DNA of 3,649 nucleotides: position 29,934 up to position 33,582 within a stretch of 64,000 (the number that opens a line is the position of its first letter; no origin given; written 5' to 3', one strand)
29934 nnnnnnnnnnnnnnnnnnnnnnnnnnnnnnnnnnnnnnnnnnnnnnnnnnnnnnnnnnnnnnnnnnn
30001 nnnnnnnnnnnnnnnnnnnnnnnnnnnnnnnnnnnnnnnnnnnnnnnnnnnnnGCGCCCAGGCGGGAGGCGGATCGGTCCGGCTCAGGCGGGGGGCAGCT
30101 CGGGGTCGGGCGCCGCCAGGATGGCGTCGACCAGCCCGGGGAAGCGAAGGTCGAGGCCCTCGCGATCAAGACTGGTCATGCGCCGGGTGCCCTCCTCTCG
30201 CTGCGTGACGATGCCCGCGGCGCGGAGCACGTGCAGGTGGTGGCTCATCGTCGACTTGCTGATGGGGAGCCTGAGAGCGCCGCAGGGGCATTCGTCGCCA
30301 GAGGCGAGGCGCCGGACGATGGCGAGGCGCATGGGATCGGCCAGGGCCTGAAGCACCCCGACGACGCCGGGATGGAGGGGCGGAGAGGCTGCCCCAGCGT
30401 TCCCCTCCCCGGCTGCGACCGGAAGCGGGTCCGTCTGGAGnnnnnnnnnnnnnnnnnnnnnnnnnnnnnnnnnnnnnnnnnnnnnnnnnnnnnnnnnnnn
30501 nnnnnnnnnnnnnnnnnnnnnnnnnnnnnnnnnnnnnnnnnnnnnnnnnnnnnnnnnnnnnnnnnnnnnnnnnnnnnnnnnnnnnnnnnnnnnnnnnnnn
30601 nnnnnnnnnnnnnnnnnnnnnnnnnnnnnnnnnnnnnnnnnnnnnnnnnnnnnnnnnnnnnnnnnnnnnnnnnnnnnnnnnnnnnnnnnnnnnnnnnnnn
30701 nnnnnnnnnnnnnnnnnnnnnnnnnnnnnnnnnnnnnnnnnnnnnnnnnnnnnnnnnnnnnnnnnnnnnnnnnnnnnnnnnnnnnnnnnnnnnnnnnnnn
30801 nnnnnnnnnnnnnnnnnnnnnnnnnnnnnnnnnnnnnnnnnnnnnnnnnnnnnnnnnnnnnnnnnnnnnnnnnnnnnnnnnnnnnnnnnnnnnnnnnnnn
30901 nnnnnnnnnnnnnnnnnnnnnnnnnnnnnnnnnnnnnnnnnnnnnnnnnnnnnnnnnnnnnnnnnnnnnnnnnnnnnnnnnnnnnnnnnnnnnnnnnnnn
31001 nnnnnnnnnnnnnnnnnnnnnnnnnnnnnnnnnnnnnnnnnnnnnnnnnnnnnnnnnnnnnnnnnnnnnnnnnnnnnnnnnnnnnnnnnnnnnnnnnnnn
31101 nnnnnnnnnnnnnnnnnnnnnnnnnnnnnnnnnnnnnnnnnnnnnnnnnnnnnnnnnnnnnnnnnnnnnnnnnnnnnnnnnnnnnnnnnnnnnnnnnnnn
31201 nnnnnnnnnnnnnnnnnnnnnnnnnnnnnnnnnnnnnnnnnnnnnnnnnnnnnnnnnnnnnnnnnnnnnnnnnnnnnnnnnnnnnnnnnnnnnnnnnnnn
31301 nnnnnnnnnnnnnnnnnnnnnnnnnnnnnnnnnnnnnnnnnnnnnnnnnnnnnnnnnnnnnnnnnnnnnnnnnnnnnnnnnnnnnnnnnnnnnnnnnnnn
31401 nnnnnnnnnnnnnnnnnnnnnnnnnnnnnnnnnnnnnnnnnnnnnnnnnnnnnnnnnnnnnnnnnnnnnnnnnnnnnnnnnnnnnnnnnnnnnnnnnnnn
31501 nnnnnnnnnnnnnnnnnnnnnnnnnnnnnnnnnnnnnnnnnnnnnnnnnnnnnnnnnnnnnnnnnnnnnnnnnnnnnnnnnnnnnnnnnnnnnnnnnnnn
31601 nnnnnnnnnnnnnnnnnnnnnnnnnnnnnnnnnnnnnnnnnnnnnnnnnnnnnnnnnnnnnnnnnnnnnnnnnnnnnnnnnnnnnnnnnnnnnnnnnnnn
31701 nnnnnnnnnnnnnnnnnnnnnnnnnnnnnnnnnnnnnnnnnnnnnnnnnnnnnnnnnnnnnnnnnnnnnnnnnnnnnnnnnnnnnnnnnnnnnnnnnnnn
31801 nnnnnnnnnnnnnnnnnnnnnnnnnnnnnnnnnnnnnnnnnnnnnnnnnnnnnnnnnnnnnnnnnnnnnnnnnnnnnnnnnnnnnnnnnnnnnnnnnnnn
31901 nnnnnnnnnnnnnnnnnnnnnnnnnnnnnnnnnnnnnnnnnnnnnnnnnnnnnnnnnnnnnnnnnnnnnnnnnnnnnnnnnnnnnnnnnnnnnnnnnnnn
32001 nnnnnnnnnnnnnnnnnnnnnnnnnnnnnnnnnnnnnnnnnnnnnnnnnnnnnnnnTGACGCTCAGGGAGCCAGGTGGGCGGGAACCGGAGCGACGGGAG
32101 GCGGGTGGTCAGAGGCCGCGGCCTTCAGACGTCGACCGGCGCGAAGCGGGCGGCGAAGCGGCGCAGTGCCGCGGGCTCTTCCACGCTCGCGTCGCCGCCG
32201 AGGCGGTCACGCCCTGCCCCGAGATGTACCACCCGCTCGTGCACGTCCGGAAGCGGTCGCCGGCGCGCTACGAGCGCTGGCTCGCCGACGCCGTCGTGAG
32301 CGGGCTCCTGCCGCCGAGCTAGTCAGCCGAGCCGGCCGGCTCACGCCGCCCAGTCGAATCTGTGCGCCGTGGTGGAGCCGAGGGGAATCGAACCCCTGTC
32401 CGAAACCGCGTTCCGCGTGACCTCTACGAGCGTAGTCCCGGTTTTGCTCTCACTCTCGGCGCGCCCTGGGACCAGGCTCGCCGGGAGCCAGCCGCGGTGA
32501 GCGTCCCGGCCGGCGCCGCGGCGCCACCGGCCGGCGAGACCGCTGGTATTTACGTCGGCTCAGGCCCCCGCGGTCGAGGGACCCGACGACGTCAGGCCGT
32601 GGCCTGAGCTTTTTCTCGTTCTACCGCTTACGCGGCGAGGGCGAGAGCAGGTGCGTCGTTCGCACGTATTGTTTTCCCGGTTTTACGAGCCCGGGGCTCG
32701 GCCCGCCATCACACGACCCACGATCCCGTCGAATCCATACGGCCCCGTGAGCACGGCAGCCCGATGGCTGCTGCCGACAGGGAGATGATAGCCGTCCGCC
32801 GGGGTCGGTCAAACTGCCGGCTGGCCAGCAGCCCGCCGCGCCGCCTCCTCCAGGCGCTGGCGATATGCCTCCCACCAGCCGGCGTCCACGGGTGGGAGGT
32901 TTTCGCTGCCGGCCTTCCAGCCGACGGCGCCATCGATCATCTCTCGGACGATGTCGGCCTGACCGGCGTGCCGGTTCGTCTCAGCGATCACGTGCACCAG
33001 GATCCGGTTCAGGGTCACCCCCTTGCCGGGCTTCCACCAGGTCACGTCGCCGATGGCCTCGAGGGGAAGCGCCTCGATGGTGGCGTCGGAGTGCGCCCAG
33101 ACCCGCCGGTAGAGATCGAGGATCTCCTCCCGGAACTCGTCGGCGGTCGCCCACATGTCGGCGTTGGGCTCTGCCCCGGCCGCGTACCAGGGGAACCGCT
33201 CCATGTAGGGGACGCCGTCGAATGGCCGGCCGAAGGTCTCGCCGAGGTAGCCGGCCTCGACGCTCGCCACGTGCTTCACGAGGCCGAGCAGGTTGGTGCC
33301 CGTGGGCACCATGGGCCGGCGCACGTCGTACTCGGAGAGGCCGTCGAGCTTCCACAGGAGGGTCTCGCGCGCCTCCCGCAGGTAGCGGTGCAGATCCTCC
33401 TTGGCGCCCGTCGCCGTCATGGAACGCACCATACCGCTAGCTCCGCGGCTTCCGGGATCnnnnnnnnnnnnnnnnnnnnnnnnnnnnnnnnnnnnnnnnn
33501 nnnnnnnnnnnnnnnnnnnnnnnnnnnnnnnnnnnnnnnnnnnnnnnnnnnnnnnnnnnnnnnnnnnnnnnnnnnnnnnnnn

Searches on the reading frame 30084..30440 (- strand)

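Call 62: search_protein_families(library=padloc, proteins=[window:30084-30440:-], max_evalue=0.001)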
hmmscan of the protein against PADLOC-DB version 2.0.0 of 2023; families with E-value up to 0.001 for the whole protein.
window:30084-30440:- (118 aa): 3 families
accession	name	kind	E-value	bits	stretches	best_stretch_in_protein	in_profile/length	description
PDLC01720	Csa3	-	4.1e-15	54.3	1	26-96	15-93/118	Csa3_1_CAS-I-II-III-IV-V-VI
PDLC01438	Csa3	-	1.3e-10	39.8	1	28-98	140-208/305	"CAS-I,CAS-II,CAS-III,CAS-IV,CAS-V,CAS-VI; associated_signaling"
PDLC01853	CARF3--CARF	-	0.00012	19.9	1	57-89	163-196/209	-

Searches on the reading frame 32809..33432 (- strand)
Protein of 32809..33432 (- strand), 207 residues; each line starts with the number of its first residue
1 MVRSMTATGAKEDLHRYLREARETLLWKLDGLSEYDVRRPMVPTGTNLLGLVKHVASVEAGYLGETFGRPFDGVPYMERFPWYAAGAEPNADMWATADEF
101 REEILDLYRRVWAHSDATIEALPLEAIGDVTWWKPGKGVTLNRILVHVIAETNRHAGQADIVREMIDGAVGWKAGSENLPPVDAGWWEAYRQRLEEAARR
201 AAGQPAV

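Call 4: search_protein_families(library=pfam, proteins=[window:32809-33432:-], max_evalue=0.01)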
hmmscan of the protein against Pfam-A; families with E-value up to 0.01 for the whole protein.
window:32809-33432:- (207 aa): 3 families
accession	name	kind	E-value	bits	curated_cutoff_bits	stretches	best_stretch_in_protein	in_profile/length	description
PF04978.18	MST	-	2e-46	158.6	27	1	14-168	2-149/149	Mycothiol-S-transferase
PF12867.12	DinB_2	-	5e-13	50.1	24.8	1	18-159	2-128/128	DinB superfamily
PF05163.17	DinB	-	0.00026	21.4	23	1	13-159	7-138/165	DinB family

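Call 5: search_protein_families(library=ncbifam, proteins=[window:32809-33432:-], max_evalue=0.01)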
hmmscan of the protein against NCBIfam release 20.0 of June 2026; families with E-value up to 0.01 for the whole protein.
window:32809-33432:- (207 aa): 1 family
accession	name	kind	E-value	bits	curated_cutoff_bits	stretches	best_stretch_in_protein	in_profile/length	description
NF047843.2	MST_Rv0443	equivalog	0.0039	17.4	170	1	101-165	96-160/161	mycothiol transferase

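Call 62: search_protein_families(library=padloc, proteins=[window:32809-33432:-], max_evalue=0.001)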
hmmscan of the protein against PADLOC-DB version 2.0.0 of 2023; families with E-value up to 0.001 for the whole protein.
window:32809-33432:- (207 aa): 0 families
